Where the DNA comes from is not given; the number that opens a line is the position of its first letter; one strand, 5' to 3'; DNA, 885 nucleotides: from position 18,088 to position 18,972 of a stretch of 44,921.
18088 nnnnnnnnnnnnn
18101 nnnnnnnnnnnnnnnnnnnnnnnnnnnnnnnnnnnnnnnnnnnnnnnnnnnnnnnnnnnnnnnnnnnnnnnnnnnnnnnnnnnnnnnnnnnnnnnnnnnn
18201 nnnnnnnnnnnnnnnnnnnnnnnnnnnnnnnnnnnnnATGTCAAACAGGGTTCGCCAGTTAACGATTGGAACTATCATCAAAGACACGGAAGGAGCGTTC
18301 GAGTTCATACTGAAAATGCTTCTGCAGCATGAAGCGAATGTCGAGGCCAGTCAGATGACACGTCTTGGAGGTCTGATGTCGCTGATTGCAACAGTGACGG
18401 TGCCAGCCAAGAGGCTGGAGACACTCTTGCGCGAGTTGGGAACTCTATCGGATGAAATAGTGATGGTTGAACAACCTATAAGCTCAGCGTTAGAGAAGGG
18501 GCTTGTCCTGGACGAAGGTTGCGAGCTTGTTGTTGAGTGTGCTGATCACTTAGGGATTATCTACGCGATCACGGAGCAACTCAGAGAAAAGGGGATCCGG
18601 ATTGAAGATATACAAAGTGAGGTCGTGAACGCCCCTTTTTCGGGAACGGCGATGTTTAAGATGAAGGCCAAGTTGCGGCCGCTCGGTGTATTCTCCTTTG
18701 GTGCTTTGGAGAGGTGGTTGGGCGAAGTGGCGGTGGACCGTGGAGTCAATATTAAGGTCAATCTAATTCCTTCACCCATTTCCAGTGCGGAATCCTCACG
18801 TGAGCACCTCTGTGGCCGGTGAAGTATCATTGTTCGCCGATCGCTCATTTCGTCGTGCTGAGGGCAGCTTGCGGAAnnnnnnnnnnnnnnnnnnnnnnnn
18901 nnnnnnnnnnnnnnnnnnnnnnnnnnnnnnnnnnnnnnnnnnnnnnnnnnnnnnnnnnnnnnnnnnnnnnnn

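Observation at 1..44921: Nearly every enzyme in the island carries an export signal, suggesting an extracytoplasmic uronate-polysaccharide processing system tied to a SusD-less TonB-dependent receptor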

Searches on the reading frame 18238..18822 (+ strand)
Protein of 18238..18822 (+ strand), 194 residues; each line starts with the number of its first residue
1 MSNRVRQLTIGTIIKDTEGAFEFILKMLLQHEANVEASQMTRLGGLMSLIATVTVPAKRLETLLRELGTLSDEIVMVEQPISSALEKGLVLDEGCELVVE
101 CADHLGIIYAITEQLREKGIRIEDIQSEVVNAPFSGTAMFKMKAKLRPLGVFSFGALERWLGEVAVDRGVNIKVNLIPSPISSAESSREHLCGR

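Call 56: search_protein_families(library=ncbifam, proteins=[window:18238-18822:+], max_evalue=0.00001)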
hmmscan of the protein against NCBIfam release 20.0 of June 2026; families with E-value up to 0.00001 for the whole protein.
window:18238-18822:+ (194 aa): 1 family
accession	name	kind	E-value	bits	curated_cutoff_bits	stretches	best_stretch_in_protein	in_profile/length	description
NF001220.0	PRK00194.1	equivalog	1e-08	35.4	74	0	101-174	10-78/90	ACT domain-containing protein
